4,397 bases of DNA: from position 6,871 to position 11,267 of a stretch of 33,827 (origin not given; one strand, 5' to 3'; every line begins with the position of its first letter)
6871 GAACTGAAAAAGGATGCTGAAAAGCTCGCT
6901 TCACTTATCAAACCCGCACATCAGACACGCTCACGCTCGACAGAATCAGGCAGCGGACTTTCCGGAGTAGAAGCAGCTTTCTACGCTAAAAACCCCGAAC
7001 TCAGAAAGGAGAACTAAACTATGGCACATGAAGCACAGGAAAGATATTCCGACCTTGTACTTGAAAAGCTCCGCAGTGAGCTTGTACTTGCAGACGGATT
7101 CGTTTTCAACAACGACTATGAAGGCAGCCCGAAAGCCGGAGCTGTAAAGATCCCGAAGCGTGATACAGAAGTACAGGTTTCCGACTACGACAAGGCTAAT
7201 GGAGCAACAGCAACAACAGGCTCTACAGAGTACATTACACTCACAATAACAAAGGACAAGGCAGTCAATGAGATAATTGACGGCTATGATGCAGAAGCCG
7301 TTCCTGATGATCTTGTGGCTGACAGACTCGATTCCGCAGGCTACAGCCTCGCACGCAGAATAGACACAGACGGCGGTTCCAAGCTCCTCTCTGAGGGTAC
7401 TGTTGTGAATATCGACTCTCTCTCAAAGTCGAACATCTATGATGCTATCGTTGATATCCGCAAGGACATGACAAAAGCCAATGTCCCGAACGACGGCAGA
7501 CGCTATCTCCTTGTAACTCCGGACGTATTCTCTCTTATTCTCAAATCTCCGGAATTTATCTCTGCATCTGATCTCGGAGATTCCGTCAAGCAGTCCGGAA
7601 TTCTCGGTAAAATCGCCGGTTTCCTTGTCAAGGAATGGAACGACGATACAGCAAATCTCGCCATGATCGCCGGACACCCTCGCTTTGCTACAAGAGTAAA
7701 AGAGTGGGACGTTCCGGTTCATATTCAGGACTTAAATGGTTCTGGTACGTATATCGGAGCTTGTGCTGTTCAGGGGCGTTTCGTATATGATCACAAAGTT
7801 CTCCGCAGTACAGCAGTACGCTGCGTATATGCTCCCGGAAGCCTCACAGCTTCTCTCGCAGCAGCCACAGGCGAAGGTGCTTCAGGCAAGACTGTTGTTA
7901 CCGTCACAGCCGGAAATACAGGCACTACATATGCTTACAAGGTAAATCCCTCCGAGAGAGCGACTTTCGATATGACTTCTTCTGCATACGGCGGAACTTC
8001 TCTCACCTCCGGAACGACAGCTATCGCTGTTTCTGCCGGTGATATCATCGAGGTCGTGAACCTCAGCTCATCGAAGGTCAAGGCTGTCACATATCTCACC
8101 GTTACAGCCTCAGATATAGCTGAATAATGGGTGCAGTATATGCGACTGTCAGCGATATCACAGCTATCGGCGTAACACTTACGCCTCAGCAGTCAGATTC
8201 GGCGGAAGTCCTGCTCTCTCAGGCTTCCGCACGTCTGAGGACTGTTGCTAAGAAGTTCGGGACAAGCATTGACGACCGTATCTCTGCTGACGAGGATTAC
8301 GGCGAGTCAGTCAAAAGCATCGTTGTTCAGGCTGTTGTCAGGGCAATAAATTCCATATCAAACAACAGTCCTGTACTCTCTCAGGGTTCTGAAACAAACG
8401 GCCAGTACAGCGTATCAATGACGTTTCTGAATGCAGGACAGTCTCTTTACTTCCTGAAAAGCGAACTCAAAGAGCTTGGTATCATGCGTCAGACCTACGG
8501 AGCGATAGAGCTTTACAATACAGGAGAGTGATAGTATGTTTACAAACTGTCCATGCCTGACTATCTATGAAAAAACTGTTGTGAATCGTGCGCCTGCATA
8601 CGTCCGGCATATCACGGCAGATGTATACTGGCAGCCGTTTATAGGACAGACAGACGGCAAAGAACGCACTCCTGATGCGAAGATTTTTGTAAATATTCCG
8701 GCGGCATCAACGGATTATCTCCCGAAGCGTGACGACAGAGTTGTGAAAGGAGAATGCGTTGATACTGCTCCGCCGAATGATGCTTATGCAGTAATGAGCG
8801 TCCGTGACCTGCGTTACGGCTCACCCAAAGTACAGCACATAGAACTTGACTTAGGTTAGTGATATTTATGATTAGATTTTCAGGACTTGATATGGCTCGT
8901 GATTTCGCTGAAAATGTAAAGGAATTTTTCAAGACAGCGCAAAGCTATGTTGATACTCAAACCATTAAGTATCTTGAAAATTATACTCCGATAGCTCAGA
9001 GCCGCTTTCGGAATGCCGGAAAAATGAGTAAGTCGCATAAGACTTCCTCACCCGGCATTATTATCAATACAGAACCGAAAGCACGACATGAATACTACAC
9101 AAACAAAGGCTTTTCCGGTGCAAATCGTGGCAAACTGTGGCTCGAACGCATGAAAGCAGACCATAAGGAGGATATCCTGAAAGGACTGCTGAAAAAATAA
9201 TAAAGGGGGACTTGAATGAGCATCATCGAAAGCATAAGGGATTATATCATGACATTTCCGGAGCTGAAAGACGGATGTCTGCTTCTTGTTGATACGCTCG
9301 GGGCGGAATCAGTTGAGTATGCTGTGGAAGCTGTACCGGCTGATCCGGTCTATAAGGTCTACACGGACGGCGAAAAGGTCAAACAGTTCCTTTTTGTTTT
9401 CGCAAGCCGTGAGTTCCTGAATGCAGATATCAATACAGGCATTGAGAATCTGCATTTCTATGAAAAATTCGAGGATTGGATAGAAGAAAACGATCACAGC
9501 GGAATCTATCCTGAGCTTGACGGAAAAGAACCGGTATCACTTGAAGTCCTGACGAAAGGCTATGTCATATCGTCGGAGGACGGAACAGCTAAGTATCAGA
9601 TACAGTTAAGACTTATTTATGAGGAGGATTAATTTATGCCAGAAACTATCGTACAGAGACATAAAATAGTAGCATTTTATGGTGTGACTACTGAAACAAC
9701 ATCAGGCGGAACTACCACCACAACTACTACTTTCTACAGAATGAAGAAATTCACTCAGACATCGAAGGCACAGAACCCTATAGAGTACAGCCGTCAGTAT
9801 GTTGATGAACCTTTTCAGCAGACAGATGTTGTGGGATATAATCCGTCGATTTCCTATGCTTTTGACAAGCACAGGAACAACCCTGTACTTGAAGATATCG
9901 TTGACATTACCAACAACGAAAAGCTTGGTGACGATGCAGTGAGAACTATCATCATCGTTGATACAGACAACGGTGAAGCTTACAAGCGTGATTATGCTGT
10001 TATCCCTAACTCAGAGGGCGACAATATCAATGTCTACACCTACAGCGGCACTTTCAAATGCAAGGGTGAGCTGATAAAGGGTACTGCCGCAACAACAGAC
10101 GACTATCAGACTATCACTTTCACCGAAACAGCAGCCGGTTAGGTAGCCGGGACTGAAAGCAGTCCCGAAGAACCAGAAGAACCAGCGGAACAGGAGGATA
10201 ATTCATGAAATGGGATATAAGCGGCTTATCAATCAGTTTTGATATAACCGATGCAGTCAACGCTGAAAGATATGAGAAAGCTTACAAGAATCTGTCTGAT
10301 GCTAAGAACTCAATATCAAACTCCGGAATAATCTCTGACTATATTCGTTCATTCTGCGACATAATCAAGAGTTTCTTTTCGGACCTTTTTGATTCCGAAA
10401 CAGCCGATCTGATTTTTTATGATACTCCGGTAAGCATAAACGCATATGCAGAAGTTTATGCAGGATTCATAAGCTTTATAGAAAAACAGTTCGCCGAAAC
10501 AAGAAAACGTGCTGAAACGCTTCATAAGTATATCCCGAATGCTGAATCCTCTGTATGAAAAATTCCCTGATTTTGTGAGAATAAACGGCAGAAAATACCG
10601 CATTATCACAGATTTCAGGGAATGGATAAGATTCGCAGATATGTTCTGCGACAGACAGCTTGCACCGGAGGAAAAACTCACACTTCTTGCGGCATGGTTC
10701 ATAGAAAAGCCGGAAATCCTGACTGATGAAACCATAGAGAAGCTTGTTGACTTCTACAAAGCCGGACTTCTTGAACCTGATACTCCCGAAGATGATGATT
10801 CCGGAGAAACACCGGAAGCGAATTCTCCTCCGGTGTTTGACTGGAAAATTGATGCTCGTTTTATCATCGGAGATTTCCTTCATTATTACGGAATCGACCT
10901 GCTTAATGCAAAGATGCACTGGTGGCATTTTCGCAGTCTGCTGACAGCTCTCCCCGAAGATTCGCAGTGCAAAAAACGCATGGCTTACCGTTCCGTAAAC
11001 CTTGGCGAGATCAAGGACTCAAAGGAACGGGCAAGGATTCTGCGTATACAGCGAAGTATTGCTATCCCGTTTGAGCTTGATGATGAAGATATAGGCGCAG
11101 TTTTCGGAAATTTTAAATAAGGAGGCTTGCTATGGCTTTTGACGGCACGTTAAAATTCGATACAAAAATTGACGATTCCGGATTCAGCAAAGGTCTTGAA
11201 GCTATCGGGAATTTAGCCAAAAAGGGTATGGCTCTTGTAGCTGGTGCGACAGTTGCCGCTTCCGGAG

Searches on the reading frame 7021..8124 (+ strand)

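Call 8: search_protein_families(library=pfam, proteins=[window:7021-8124:+], max_evalue=0.001)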
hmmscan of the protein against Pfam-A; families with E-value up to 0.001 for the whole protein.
window:7021-8124:+ (368 aa): 0 families

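Call 36: search_protein_families(library=phrogs, proteins=[window:7021-8124:+], max_evalue=0.001)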
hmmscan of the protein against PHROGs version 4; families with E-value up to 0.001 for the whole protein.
window:7021-8124:+ (368 aa): 4 families
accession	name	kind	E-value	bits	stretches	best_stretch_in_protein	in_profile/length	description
phrog_267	-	head and packaging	2.3e-32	113.7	1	6-293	42-347/410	major head protein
phrog_283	-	head and packaging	2.1e-10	41.5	1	46-202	48-210/385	major head protein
phrog_422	-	head and packaging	6.2e-10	40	1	120-188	121-191/297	major head protein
phrog_840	-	head and packaging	5.8e-06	26.8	1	79-210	99-228/291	major head protein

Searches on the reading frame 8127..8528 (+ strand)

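Call 35: search_protein_families(library=pfam, proteins=[window:8127-8528:+], max_evalue=10)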
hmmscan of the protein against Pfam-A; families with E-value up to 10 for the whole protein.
window:8127-8528:+ (134 aa): 3 families
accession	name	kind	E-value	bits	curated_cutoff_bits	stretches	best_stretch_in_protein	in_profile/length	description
PF09355.15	Phage_Gp19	-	5.8e-28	98.1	22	1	18-130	5-116/116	Phage protein Gp19/Gp15/Gp42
PF24856.1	AraA_central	-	0.13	13.1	24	1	49-115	17-82/148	L-arabinose isomerase central domain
PF20869.2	FAM186A_PQQAQ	-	0.16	12.1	45.7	1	13-22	18-27/42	FAM186A, PQQAQ repeat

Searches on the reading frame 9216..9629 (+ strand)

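Call 35: search_protein_families(library=pfam, proteins=[window:9216-9629:+], max_evalue=10)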
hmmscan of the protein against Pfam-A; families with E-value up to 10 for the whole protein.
window:9216-9629:+ (138 aa): 1 family
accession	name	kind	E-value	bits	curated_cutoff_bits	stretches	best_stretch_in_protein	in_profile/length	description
PF08327.17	AHSA1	-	0.078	13.7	22.1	1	40-105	2-60/125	Activator of Hsp90 ATPase homolog 1-like protein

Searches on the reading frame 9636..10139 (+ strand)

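Call 9: search_protein_families(library=pfam, proteins=[window:9636-10139:+], max_evalue=0.001)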
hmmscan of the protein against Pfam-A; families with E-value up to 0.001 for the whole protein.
window:9636-10139:+ (168 aa): 0 families

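Call 36: search_protein_families(library=phrogs, proteins=[window:9636-10139:+], max_evalue=0.001)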
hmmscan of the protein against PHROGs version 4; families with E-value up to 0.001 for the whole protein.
window:9636-10139:+ (168 aa): 1 family
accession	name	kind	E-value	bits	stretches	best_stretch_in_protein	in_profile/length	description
phrog_3099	-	unknown function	5e-34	118.8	1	4-166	6-167/171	-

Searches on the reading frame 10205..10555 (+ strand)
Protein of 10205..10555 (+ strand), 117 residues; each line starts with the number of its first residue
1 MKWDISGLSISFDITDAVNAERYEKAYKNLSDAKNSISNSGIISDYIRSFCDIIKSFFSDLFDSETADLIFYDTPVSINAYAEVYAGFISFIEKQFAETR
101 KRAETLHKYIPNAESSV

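Call 35: search_protein_families(library=pfam, proteins=[window:10205-10555:+], max_evalue=10)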
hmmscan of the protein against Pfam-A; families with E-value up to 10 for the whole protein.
window:10205-10555:+ (117 aa): 2 families
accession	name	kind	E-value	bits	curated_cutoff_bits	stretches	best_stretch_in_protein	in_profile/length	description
PF20378.3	DUF6673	-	8.7e-10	39.4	24.5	1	5-85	3-86/114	Family of unknown function (DUF6673)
PF10961.13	SelK_SelG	-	0.15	13.2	23.3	1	36-66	14-44/86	Selenoprotein SelK_SelG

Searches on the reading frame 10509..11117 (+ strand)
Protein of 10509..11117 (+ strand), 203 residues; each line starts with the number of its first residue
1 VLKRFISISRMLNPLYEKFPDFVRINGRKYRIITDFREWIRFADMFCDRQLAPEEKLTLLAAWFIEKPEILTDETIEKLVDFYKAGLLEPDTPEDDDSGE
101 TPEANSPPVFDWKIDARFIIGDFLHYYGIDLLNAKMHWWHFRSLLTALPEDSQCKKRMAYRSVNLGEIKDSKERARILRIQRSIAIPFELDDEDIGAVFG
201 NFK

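Call 35: search_protein_families(library=pfam, proteins=[window:10509-11117:+], max_evalue=10)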
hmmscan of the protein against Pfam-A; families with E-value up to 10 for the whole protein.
window:10509-11117:+ (203 aa): 1 family
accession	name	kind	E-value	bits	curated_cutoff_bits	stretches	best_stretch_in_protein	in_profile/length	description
PF06854.16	Phage_Gp15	-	1.3e-40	139.6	23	1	15-185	1-169/170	Bacteriophage Gp15 protein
